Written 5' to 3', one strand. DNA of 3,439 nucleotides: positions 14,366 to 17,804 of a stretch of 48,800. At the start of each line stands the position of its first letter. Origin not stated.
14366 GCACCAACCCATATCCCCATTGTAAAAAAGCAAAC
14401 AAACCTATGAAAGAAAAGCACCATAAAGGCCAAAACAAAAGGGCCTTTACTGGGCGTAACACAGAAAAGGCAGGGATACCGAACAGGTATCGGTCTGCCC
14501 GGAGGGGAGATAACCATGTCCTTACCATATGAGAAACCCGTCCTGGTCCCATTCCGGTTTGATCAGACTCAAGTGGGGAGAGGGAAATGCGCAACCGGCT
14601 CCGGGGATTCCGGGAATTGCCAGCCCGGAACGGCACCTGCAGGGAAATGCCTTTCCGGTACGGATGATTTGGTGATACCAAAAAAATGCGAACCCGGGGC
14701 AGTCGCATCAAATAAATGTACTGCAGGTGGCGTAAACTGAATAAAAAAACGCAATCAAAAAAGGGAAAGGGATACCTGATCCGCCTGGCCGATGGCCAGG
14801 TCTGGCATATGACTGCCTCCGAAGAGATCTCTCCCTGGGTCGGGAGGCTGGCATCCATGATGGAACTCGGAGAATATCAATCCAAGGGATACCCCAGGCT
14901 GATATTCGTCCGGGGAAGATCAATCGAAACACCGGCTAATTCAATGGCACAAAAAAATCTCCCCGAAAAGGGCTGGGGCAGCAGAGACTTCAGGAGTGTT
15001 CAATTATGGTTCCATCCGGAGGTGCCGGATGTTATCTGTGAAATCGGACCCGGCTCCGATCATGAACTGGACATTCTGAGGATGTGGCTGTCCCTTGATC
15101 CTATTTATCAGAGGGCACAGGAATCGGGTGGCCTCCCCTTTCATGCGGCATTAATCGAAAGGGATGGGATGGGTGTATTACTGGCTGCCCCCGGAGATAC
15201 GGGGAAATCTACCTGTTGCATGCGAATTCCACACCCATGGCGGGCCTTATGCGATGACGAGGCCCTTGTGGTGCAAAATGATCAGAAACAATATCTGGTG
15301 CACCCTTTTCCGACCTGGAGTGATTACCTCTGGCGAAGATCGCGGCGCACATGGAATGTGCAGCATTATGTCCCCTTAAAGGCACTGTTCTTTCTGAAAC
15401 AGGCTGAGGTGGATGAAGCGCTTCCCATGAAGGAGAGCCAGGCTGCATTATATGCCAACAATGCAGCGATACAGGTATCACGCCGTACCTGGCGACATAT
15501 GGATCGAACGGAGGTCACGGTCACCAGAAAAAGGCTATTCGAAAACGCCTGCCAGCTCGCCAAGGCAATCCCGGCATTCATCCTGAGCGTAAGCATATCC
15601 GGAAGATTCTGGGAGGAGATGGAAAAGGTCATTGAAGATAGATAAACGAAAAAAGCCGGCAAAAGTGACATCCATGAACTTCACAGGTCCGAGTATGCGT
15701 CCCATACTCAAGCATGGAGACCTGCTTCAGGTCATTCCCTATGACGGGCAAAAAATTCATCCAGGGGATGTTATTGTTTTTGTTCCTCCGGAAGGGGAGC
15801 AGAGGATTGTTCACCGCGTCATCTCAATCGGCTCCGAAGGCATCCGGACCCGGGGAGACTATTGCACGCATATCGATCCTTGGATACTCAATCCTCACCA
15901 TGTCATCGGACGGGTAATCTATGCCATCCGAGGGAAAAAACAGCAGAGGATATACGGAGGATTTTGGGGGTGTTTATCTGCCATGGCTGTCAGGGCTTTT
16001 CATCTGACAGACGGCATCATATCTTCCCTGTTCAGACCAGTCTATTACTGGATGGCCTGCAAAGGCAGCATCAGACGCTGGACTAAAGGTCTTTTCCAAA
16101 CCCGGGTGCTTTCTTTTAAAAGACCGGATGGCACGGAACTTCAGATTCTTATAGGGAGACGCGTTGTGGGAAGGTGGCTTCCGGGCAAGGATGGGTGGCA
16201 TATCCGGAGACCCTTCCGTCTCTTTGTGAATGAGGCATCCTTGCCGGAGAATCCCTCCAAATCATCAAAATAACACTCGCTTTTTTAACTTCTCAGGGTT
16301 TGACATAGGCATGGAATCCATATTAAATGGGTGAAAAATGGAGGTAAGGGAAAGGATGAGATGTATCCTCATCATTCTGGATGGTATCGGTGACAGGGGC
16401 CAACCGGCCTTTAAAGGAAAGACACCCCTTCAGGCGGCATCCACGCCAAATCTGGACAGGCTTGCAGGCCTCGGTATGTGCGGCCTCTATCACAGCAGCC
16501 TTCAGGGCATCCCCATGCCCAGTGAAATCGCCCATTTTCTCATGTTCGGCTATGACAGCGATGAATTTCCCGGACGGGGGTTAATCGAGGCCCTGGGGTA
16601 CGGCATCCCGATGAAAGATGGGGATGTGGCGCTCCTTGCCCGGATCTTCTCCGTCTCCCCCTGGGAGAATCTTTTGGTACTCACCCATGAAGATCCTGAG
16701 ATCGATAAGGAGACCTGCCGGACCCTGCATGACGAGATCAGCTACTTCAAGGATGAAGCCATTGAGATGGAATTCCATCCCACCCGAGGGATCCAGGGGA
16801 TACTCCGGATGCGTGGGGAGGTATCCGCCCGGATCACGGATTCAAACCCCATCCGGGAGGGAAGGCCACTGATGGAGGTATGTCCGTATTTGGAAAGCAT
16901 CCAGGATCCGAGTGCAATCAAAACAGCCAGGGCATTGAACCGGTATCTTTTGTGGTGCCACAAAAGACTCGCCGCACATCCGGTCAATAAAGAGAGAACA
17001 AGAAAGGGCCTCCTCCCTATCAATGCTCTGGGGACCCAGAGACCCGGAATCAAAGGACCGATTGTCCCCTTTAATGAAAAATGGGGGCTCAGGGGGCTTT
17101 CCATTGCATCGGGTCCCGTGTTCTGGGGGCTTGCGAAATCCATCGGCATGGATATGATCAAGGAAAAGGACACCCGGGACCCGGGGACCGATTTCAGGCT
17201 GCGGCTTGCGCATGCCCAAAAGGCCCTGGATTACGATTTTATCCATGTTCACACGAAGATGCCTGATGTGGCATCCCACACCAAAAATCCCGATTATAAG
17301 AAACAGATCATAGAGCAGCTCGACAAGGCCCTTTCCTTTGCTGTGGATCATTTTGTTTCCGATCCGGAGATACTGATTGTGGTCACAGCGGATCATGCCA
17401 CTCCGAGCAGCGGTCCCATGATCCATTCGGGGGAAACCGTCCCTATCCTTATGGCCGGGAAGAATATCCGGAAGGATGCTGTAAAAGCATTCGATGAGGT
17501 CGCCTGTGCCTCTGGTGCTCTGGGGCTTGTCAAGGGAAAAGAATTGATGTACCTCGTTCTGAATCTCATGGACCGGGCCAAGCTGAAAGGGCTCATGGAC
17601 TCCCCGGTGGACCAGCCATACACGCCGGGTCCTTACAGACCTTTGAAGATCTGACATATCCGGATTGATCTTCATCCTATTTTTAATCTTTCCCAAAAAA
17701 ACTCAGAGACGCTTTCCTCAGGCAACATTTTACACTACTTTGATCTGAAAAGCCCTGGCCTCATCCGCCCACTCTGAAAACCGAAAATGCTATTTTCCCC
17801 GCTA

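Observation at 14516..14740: Candidate precursor peptide with five evenly spaced [K/N]-C-x-x-G-[S/T/A/G] repeats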

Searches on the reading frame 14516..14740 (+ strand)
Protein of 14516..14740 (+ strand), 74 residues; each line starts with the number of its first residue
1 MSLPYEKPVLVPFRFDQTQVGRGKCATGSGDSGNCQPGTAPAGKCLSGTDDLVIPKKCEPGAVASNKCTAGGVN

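Call 5: search_protein_families(library=pfam, proteins=[window:14516-14740:+], max_evalue=0.01)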
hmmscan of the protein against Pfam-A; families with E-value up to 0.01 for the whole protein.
window:14516-14740:+ (74 aa): 0 families

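Call 6: search_protein_families(library=ncbifam, proteins=[window:14516-14740:+], max_evalue=0.01)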
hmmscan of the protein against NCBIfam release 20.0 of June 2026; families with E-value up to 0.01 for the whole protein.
window:14516-14740:+ (74 aa): 1 family
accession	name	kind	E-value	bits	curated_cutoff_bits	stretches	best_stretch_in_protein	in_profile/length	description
TIGR04252.1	SCM_precur_ScmA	equivalog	0.00054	20.1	35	1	18-48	12-44/49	SynChlorMet cassette protein ScmA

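Call 10: find_homologous_proteins(query=window:14516-14737:+, max_evalue=10)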
Query seq(74 aa) (74 aa): 2 proteins with E <= 10 among 2 candidates.
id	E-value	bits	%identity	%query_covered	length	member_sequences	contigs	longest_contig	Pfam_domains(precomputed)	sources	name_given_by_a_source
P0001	1.3e-43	164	100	100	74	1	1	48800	-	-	-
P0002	1.2e-36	142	86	100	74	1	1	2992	-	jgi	-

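Call 13: find_encoding_contigs(protein=P0002, flank=10000)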
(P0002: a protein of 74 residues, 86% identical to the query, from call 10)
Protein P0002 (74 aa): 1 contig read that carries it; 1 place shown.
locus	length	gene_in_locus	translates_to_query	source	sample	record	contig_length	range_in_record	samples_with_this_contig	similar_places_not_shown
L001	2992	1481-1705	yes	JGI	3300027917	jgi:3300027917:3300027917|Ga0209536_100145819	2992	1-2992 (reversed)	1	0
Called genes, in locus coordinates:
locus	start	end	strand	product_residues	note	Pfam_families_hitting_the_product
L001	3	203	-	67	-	?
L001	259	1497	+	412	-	PF04055:Radical_SAM, PF13353:Fer4_12 (weak)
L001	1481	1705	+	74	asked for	-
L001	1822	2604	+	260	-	PF27840:ScmC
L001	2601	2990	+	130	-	?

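Call 37: find_homologous_proteins(query=A3, max_evalue=0.001)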
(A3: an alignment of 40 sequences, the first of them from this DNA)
Query A3 (40 sequences) (74 aa, profile of the alignment): 22 proteins with E <= 0.001 among 2102 candidates.
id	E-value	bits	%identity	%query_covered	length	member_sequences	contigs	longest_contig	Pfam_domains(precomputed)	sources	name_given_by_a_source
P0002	7.6e-14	69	86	100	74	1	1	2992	-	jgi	-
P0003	1.2e-13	69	32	93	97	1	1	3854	-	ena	-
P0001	2.4e-13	68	100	100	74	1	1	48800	-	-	-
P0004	6.2e-11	60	33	86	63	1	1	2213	-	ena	-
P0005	9.5e-11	59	34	86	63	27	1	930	-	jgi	jgi:hypothetical protein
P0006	1.1e-10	59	36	86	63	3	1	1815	-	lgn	-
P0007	1.4e-10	59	34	80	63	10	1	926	-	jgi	jgi:hypothetical protein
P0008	1.5e-10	59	34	64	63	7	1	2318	-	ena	-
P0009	2.3e-10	58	36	86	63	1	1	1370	-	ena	-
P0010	2.7e-10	58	34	86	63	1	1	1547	-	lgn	-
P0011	4.8e-10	57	34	86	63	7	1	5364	-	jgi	-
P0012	5.1e-10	57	34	84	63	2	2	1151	-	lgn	-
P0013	6.6e-10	57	33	61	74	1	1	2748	-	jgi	-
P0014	1.0e-9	56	34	80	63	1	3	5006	-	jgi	jgi:hypothetical protein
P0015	1.5e-9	55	40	64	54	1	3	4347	-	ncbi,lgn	-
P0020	3.8e-6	45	-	-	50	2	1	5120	-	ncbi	-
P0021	1.4e-5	43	26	61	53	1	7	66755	-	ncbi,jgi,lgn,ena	-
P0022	3.2e-4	38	-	-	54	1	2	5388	-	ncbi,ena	-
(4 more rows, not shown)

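Call 39: list_cluster_members(proteins=[P0021, P0015, P0020, P0022])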
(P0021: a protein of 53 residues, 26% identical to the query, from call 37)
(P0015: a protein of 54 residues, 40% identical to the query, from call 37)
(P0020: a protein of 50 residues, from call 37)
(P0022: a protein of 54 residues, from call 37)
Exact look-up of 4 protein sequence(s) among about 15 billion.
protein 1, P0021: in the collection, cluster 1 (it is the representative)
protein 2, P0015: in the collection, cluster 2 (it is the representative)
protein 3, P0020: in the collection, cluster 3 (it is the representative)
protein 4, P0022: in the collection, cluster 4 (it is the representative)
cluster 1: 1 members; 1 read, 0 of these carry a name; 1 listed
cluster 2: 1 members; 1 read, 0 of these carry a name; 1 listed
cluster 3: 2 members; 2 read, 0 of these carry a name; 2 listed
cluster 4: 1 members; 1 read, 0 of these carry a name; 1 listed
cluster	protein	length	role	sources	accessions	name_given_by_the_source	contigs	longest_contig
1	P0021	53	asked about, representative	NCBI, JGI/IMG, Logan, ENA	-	-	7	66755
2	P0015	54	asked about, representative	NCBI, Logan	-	-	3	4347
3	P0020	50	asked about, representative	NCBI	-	-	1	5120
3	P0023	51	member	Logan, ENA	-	-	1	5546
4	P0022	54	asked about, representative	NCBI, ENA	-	-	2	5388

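Call 46: search_protein_families(library=padloc, proteins=[window:14516-14740:+], max_evalue=0.001)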
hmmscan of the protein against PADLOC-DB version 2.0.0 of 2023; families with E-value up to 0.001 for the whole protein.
window:14516-14740:+ (74 aa): 0 families

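Call 60: search_protein_representatives(alignment_id=A4)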
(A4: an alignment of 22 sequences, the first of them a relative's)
Query: 22 sequences, 66 profile positions. Proteins with E-value up to 0.001 (for the whole library): 1311; up to 1e-10: 18; up to 1e-30: 0. The best 150 are listed.
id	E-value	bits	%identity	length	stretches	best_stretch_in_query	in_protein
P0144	3.2e-26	107.4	-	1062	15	24-60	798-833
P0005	1.4e-23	98.9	-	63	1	1-64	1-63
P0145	2.0e-20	88.8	-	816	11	23-60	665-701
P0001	7.0e-15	71.1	-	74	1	1-64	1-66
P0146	8.1e-14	67.6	-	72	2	2-64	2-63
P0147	1.0e-12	64.1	-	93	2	4-64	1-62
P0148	1.5e-12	63.6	-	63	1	1-62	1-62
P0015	1.5e-12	63.6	-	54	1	1-51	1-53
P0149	4.6e-12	62.0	-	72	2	1-52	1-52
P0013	5.8e-12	61.7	-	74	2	4-64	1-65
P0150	7.6e-12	61.3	-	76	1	3-64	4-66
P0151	9.8e-12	61.0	-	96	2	2-64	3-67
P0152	1.3e-11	60.6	-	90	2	1-64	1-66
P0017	1.4e-11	60.5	-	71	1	2-66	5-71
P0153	1.9e-11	60.0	-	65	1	1-64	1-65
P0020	4.0e-10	55.8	-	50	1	4-52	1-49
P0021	1.4e-09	54.1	-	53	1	1-52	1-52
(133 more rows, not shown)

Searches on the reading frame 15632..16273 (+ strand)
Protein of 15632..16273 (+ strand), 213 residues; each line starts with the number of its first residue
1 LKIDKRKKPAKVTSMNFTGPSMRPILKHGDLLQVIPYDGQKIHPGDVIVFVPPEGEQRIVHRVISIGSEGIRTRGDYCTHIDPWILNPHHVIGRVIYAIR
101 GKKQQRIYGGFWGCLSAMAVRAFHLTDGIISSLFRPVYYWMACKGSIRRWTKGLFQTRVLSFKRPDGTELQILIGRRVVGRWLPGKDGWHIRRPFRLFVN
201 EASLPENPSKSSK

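Call 5: search_protein_families(library=pfam, proteins=[window:15632-16273:+], max_evalue=0.01)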
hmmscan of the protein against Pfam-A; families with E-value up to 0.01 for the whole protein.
window:15632-16273:+ (213 aa): 2 families
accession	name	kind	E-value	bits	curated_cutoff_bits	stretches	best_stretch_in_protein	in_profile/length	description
PF10502.14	Peptidase_S26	-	1.5e-05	25.5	22.9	1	14-76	25-90/168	Signal peptidase, peptidase S26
PF00717.28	Peptidase_S24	-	0.0013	18.9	23.3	1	8-67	31-85/116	Peptidase S24-like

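Call 6: search_protein_families(library=ncbifam, proteins=[window:15632-16273:+], max_evalue=0.01)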
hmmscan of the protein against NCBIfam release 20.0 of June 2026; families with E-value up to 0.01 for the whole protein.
window:15632-16273:+ (213 aa): 4 families
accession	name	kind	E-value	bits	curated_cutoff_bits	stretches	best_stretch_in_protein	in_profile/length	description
TIGR02228.1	sigpep_I_arch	equivalog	1.2e-12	48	51.85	1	17-96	36-119/158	signal peptidase I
TIGR02227.1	sigpep_I_bact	equivalog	2e-07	31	47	1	15-76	23-87/162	signal peptidase I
TIGR02754.1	sod_Ni_protease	equivalog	2.6e-06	27.8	63.25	1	17-78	3-67/90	nickel-type superoxide dismutase maturation protease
NF046067.1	SigPepSipWBacil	equivalog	0.0019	17.8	190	1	21-78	47-108/189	signal peptidase I SipW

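Call 46: search_protein_families(library=padloc, proteins=[window:15632-16273:+], max_evalue=0.001)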
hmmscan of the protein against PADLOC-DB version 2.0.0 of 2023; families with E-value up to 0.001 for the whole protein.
window:15632-16273:+ (213 aa): 0 families

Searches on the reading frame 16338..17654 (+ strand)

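Call 5: search_protein_families(library=pfam, proteins=[window:16338-17654:+], max_evalue=0.01)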
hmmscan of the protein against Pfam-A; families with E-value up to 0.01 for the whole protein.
window:16338-17654:+ (438 aa): 3 families
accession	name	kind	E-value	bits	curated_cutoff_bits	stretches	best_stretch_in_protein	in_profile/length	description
PF10143.14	PhosphMutase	-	8.2e-38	130.4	21.5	1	44-217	2-170/170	2,3-bisphosphoglycerate-independent phosphoglycerate mutase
PF01676.23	Metalloenzyme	-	6.7e-35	121.2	24.3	1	7-409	1-251/252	Metalloenzyme superfamily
PF00245.25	Alk_phosphatase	-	0.00097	18.6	24.4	1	309-378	267-337/423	Alkaline phosphatase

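Call 6: search_protein_families(library=ncbifam, proteins=[window:16338-17654:+], max_evalue=0.01)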
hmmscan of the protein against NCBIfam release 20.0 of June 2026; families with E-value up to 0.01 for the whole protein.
window:16338-17654:+ (438 aa): 10 families
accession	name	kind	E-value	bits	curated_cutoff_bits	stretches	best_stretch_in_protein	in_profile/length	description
TIGR00306.2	apgM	subfamily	9.1e-102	341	320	1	8-408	1-403/403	2,3-bisphosphoglycerate-independent phosphoglycerate mutase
NF003104.0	PRK04024.1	equivalog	2.6e-88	296.5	489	1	7-415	3-408/412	2,3-bisphosphoglycerate-independent phosphoglycerate mutase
NF003160.0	PRK04135.1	equivalog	1.5e-56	191.7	468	1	4-410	13-394/403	2,3-bisphosphoglycerate-independent phosphoglycerate mutase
NF003242.0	PRK04200.1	equivalog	7e-56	189.8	426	1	7-409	1-394/395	cofactor-independent phosphoglycerate mutase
TIGR02535.1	hyp_Hser_kinase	hypoth_equivalog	6.1e-54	183.3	446.3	1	7-408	1-396/397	proposed homoserine kinase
NF038358.1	phophono_PhpG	equivalog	1.2e-52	179.1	545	1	9-408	2-416/417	CMP-5'-phosphonoformate--3-phosphoglycerate phosphonoformyl transferase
NF009049.0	PRK12383.1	equivalog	1.1e-05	24.5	254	1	297-382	285-369/408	phosphopentomutase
TIGR01307.1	pgm_bpd_ind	equivalog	5.7e-05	21.8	330.65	0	291-355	377-440/504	2,3-bisphosphoglycerate-independent phosphoglycerate mutase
NF003766.0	PRK05362.1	equivalog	0.00068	18.5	256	1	314-387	296-368/396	phosphopentomutase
NF007810.0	PRK10518.1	equivalog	0.0095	14.7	540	0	313-357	359-403/482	alkaline phosphatase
